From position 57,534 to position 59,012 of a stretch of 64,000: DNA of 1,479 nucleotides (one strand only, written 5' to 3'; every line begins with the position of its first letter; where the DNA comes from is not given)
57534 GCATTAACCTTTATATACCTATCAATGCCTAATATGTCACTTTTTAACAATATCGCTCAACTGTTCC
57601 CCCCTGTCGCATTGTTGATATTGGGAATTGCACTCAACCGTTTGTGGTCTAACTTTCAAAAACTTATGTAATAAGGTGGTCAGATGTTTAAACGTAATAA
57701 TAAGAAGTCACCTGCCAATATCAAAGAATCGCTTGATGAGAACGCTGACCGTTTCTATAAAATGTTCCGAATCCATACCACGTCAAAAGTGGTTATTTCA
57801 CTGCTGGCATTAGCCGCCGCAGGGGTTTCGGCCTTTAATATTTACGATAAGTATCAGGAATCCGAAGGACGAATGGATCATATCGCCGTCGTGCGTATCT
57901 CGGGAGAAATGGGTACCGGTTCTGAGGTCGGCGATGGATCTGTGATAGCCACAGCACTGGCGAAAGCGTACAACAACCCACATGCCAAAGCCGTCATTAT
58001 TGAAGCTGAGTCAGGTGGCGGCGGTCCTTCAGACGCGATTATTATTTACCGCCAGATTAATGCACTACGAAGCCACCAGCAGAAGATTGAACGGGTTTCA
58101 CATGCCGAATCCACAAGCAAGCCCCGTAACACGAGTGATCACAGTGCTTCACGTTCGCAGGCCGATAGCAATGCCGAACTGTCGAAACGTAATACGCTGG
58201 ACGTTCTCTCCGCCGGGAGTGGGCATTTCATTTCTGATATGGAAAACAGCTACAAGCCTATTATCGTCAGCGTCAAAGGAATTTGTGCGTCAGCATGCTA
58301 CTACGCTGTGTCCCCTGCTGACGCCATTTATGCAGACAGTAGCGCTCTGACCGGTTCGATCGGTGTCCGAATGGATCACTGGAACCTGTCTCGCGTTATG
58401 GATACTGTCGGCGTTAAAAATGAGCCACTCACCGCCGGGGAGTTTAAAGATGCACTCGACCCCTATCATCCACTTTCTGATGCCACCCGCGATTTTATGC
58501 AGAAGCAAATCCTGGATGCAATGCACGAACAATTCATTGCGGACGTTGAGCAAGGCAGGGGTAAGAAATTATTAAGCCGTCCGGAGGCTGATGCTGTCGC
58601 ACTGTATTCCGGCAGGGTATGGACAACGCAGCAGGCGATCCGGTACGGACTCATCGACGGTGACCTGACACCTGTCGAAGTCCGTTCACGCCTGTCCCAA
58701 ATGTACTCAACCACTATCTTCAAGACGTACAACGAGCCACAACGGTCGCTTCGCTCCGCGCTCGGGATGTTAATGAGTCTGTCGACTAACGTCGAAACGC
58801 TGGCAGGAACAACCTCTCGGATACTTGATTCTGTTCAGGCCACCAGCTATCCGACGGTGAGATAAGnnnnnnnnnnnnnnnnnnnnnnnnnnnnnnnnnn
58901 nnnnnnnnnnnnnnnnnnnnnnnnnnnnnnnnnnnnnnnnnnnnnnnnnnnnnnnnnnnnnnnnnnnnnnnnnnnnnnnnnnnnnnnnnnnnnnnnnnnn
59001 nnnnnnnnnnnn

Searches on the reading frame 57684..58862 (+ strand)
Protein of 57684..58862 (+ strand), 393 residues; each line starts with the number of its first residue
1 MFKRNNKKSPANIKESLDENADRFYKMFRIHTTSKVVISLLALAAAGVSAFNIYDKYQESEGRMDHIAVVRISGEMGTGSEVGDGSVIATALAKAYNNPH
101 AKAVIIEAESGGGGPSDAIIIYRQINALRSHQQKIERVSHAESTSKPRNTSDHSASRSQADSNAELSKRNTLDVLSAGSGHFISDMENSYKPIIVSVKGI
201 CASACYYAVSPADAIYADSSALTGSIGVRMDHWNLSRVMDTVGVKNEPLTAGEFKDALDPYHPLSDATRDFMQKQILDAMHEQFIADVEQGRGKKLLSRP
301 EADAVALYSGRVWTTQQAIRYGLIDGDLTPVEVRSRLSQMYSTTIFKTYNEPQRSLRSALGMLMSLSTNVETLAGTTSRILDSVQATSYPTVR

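Call 8: profile_search(protein=window:57684-58862:+)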
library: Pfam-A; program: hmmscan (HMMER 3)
A. the first sequence (393 residues): domains with independent E <= 10: 2; with E <= 0.001: 1
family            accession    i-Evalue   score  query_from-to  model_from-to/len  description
Peptidase_S49     PF01343.23    8.8e-31   107.4     188-326         4-136/154  Peptidase family S49
Cpn60_TCP1        PF00118.29      0.066    12.3      18-94        115-191/490  TCP-1/cpn60 chaperonin family

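Call 12: search_protein_families(proteins=[window:57684-58862:+], library=ncbifam, max_evalue=0.01)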
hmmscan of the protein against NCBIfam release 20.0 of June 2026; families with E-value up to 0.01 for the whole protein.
window:57684-58862:+ (393 aa): 4 families
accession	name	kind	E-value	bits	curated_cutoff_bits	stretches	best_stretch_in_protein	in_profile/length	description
TIGR00706.1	SppA_dom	equivalog_domain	3e-35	121.7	155.45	2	185-325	58-191/208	signal peptide peptidase SppA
TIGR00705.1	SppA_67K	equivalog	2.5e-26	92.2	311.45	2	189-326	380-512/590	signal peptide peptidase SppA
NF008195.0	PRK10949.1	equivalog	4.5e-18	64.8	746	1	187-327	393-528/618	signal peptide peptidase SppA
NF008745.0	PRK11778.1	equivalog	2e-14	53.5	259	1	192-365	163-326/345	protease SohB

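Call 13: search_protein_families(proteins=[window:57684-58862:+], library=padloc, max_evalue=0.01)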
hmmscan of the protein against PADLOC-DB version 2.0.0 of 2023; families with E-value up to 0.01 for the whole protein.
window:57684-58862:+ (393 aa): 0 families

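Call 26: search_dna_similar(query=window:57684-58862:+, collection=plasmids, mode=protein, max_rows=40, rows=spread, max_evalue=0.001)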
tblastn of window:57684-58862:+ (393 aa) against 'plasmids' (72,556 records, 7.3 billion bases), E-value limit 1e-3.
Records with a match: 3304; places in all: 3351; records where one place covers at least 80% of the query: 1827.
Best place of each record, by identity: >=99% 211; 95-99% 1; 90-95% 53; 80-90% 2; 60-80% 967; <60% 2070.
By first word of the organism name: Klebsiella 1153; Escherichia 655; Salmonella 562; Enterobacter 316; Citrobacter 144; Vibrio 68; Providencia 50; Pseudomonas 39; Rhizobium 35; Raoultella 27; and 77 more.
By predicted mobility (MOB-suite, as given by PLSDB): conjugative 2818; non-mobilizable 361; mobilizable 125.
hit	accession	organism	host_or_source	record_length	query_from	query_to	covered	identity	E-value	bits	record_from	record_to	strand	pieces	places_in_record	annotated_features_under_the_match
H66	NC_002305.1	Salmonella enterica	-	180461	1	393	100%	100.0%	0e+0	800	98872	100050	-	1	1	S49 family peptidase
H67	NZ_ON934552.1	Escherichia coli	-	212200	1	393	100%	100.0%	0e+0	800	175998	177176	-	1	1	S49 family peptidase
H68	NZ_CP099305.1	Klebsiella michiganensis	culture,Pooled soil sample collected ...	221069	1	393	100%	99.7%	0e+0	798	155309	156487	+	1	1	S49 family peptidase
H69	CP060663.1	Citrobacter freundii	Homo sapiens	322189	1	393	100%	92.4%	0e+0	743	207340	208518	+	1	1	S49 family peptidase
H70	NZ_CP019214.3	Escherichia coli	Culture,Sewage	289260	1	393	100%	72.4%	0e+0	599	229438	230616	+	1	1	S49 family peptidase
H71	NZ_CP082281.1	Enterobacter cancerogenus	Helicoverpa armigera,metagenomic ...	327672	1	393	100%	72.4%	0e+0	599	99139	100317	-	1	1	S49 family peptidase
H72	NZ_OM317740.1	Salmonella sp.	-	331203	1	393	100%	72.4%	0e+0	599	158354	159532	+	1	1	S49 family peptidase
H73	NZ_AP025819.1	Enterobacter hormaechei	Homo sapiens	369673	1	393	100%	72.4%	0e+0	599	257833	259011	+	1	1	S49 family peptidase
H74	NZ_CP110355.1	Enterobacter hormaechei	Homo sapiens,blood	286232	1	393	100%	72.4%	0e+0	599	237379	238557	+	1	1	S49 family peptidase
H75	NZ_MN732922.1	Escherichia coli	-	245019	1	393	100%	72.4%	0e+0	599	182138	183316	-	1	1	S49 family peptidase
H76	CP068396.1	Serratia marcescens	Homo sapiens,blood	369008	1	393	100%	72.4%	0e+0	599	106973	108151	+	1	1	S49 family peptidase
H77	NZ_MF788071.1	Raoultella ornithinolytica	-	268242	1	393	100%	72.4%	0e+0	599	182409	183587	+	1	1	S49 family peptidase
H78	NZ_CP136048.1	Citrobacter freundii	Homo sapiens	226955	1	393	100%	72.4%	0e+0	599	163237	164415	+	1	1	S49 family peptidase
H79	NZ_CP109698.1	Enterobacter asburiae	whole organism,Hopper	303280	1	393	100%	72.4%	0e+0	599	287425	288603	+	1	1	S49 family peptidase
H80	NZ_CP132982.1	Escherichia coli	animal,Beef Cattle Feces - Rectal Grab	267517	1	393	100%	72.4%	0e+0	599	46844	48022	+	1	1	S49 family peptidase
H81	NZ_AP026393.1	Klebsiella quasipneumoniae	-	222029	1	353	90%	48.2%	3e-103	341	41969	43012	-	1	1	S49 family peptidase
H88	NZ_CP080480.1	Vibrio parahaemolyticus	whole organism,shellfish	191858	57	326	69%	29.6%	4e-28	124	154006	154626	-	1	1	sppA: signal peptide peptidase SppA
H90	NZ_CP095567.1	Klebsiella pneumoniae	Homo sapiens,Pure culture one microbial ...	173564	57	326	69%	28.9%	2e-25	116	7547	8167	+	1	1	S49 family peptidase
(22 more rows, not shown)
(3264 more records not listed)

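Call 27: get_annotated_region(hit=H66, flank=6000)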
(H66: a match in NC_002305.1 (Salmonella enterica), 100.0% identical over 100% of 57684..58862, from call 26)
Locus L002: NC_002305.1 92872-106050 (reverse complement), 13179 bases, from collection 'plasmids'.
description: Salmonella enterica subsp. enterica serovar Typhi plasmid R27, complete sequence
organism: Salmonella enterica (NCBI taxid 90370)
taxonomy: Bacteria; Pseudomonadota; Gammaproteobacteria; Enterobacterales; Enterobacteriaceae; Salmonella; Salmonella enterica
host: -; source: -; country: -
typing (MOB-suite, as given by PLSDB): conjugative; replicon IncFIA; relaxase MOBH; mating-pair formation MPF_F
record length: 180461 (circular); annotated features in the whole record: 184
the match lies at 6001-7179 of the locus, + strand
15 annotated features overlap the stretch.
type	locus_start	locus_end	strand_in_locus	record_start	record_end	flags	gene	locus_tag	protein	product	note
CDS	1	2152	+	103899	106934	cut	mobH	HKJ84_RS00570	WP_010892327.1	MobH family relaxase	-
CDS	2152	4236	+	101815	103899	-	traD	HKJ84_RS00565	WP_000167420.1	conjugative transfer system coupling protein TraD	GO:0015074 - DNA integration [Evidence IEA]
CDS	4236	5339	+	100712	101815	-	-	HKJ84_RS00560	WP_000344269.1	hypothetical protein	-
CDS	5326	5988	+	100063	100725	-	-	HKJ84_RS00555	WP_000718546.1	DUF4400 domain-containing protein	-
CDS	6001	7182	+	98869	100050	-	-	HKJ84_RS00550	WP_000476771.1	S49 family peptidase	GO:0006508 - proteolysis [Evidence IEA]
CDS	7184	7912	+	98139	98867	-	-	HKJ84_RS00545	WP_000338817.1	nuclease-related domain-containing protein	-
CDS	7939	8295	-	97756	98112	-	-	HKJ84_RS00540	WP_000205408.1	hypothetical protein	-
CDS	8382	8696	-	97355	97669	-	-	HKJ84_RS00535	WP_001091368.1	hypothetical protein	-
CDS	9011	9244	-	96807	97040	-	-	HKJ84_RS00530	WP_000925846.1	hypothetical protein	-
CDS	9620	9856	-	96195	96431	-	-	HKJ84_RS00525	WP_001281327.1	DUF905 family protein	-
CDS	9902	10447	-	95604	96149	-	-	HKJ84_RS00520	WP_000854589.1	hypothetical protein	-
CDS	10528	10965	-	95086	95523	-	-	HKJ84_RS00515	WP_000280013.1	hypothetical protein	-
CDS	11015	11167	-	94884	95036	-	-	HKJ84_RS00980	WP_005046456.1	hypothetical protein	-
CDS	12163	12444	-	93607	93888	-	-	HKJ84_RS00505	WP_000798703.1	hypothetical protein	-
CDS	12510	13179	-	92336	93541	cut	-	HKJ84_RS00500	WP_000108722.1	hypothetical protein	-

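Call 28: get_annotated_region(hit=H70, flank=9000)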
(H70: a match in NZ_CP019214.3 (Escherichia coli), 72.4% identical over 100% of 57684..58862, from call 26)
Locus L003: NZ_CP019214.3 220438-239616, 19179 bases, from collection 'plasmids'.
description: Escherichia coli strain WCHEC050613 plasmid pMCR_WCHEC050613, complete sequence
organism: Escherichia coli (NCBI taxid 562)
taxonomy: Bacteria; Pseudomonadota; Gammaproteobacteria; Enterobacterales; Enterobacteriaceae; Escherichia; Escherichia coli
host: -; source: Culture,Sewage; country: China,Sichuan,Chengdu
typing (MOB-suite, as given by PLSDB): conjugative; replicon IncHI2A,IncN,rep_cluster_1088; relaxase MOBH; mating-pair formation MPF_F
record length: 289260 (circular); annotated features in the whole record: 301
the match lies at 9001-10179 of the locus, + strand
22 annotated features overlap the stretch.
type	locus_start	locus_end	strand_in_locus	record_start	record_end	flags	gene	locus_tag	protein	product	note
CDS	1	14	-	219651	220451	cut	-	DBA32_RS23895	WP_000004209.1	hypothetical protein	-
CDS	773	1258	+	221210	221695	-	mobI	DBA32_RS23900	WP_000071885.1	conjugative transfer protein MobI(A/C)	-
CDS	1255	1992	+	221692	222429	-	-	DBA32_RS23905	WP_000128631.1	hypothetical protein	-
CDS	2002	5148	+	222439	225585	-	mobH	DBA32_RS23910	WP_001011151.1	MobH family relaxase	-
CDS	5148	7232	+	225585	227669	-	traD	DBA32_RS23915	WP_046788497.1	conjugative transfer system coupling protein TraD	GO:0015074 - DNA integration [Evidence IEA]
CDS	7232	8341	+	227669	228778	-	-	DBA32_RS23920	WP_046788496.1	hypothetical protein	-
CDS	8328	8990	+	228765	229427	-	-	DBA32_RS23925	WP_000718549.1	DUF4400 domain-containing protein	-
CDS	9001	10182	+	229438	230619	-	-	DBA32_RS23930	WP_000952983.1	S49 family peptidase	-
CDS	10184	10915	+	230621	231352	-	-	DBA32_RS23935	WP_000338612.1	nuclease-related domain-containing protein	-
CDS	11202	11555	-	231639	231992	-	-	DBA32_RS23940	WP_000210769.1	hypothetical protein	-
CDS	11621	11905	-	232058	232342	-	-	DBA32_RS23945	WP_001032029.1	hypothetical protein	-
CDS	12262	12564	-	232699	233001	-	-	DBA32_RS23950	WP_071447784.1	hypothetical protein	-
CDS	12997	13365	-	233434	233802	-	-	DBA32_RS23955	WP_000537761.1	hypothetical protein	-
CDS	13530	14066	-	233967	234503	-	-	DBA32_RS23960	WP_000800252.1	hypothetical protein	-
CDS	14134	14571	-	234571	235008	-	-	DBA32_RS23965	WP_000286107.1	hypothetical protein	-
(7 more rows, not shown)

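Call 29: get_annotated_region(hit=H81, flank=9000)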
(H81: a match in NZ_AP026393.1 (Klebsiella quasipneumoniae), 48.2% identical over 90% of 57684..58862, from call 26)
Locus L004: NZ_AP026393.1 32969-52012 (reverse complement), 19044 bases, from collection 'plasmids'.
description: Klebsiella quasipneumoniae subsp. quasipneumoniae strain KAM622 plasmid pKAM622_1, complete sequence
organism: Klebsiella quasipneumoniae (NCBI taxid 1667327)
taxonomy: Bacteria; Pseudomonadota; Gammaproteobacteria; Enterobacterales; Enterobacteriaceae; Klebsiella; Klebsiella quasipneumoniae
host: -; source: -; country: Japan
typing (MOB-suite, as given by PLSDB): conjugative; replicon IncFIB,IncHI1B; relaxase MOBH; mating-pair formation MPF_F
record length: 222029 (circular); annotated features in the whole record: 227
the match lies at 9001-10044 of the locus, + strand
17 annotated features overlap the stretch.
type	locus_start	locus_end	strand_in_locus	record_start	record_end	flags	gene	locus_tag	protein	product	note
CDS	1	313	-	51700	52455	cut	-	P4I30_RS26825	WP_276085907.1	hypothetical protein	-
CDS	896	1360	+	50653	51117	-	mobI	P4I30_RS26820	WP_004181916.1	conjugative transfer protein MobI(A/C)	-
CDS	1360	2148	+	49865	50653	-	-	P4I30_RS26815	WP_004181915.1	hypothetical protein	-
CDS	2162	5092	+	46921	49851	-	mobH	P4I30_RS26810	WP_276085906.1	MobH family relaxase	-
CDS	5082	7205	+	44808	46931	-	traD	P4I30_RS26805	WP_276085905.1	conjugative transfer system coupling protein TraD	GO:0015074 - DNA integration [Evidence IEA]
CDS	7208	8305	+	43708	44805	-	-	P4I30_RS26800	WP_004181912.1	hypothetical protein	-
CDS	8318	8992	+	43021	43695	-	-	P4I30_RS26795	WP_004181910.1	DUF4400 domain-containing protein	-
CDS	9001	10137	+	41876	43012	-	-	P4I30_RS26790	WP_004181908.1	S49 family peptidase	GO:0006508 - proteolysis [Evidence IEA]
CDS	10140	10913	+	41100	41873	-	-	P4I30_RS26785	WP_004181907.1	nuclease-related domain-containing protein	-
CDS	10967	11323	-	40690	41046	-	-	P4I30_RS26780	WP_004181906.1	hypothetical protein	-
CDS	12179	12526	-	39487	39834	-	-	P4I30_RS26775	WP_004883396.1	hypothetical protein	-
CDS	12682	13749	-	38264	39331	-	-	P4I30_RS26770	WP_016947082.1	hypothetical protein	-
CDS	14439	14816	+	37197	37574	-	-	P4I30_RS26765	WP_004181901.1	hypothetical protein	-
CDS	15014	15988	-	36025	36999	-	-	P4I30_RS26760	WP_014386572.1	hypothetical protein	-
CDS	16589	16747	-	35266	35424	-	-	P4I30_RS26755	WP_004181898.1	type I toxin-antitoxin system Hok family toxin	-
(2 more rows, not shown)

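Call 30: get_annotated_region(hit=H90, flank=6000)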
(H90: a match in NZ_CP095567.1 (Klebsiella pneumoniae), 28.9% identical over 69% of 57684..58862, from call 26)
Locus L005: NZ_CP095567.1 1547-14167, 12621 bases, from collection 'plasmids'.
description: Klebsiella pneumoniae strain b193b plasmid p_b193b_NDM1, complete sequence
organism: Klebsiella pneumoniae (NCBI taxid 573)
taxonomy: Bacteria; Pseudomonadota; Gammaproteobacteria; Enterobacterales; Enterobacteriaceae; Klebsiella; Klebsiella pneumoniae
host: -; source: Homo sapiens,Pure culture one microbial species,blood; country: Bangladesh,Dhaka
typing (MOB-suite, as given by PLSDB): conjugative; replicon IncC; relaxase MOBH,MOBH; mating-pair formation MPF_F
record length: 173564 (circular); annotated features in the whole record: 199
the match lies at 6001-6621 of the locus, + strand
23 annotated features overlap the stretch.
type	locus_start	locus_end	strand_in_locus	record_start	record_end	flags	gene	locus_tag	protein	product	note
CDS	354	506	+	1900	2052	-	-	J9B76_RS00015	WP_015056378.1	hypothetical protein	-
CDS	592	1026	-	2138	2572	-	-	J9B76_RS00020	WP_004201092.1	hypothetical protein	-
CDS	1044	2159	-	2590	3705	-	-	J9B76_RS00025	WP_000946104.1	phosphoadenosine phosphosulfate reductase family protein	-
CDS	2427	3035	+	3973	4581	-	-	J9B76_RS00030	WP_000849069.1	hypothetical protein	-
CDS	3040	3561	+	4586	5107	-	-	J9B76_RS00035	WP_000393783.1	hypothetical protein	-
CDS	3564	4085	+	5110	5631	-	-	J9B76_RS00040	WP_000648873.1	hypothetical protein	-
CDS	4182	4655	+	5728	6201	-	-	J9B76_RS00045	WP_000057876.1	hypothetical protein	-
CDS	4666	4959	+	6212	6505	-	-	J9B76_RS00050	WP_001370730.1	hypothetical protein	-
CDS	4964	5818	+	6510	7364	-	-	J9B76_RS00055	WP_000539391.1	hypothetical protein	-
CDS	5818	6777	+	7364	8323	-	-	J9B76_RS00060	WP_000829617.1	S49 family peptidase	GO:0006508 - proteolysis [Evidence IEA]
CDS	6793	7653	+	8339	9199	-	-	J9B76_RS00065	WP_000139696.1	DsbA family protein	-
CDS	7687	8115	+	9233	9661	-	-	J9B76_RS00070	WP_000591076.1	hypothetical protein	-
CDS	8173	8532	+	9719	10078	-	-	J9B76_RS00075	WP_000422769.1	hypothetical protein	-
CDS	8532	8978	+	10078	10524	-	-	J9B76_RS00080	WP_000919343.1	hypothetical protein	-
CDS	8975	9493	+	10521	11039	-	-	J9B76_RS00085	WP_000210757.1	nitrite reductase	-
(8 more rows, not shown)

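Call 32: get_annotated_region(hit=H88, flank=7000)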
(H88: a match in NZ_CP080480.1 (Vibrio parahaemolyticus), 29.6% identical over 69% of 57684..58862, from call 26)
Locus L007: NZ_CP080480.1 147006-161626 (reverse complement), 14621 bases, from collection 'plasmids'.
description: Vibrio parahaemolyticus strain Vp2015094 plasmid p1, complete sequence
organism: Vibrio parahaemolyticus (NCBI taxid 670)
taxonomy: Bacteria; Pseudomonadota; Gammaproteobacteria; Vibrionales; Vibrionaceae; Vibrio; Vibrio parahaemolyticus
host: -; source: whole organism,shellfish; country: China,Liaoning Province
typing (MOB-suite, as given by PLSDB): conjugative; replicon rep_cluster_1134; relaxase MOBH; mating-pair formation MPF_F
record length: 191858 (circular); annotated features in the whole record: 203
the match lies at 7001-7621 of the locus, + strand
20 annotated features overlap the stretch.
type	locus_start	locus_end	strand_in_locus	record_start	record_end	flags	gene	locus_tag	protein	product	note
CDS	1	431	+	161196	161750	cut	mobI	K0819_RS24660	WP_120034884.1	conjugative transfer protein MobI(A/C)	-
CDS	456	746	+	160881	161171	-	-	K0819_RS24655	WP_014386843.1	hypothetical protein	-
CDS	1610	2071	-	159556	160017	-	-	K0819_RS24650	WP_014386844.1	hypothetical protein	-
CDS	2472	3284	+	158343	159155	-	-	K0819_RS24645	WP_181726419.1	hypothetical protein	-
CDS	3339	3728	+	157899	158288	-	-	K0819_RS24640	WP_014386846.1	hypothetical protein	-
CDS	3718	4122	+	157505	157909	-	-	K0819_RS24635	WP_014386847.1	hypothetical protein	-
CDS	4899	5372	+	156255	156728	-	-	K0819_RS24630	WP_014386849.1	hypothetical protein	-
CDS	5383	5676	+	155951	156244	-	-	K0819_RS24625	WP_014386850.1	hypothetical protein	-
CDS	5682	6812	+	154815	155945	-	-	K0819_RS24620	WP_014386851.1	hypothetical protein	-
CDS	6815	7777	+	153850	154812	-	sppA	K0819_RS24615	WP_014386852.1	signal peptide peptidase SppA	GO:0006465 - signal peptide processing [Evidence IEA]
CDS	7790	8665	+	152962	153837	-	-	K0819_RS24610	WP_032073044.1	DsbA family protein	-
CDS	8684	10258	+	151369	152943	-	-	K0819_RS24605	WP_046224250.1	hypothetical protein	-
CDS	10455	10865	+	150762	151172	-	-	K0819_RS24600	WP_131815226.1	hypothetical protein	-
CDS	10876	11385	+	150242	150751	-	-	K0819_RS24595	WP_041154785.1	thermonuclease family protein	-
CDS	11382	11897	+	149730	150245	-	-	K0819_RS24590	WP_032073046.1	hypothetical protein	-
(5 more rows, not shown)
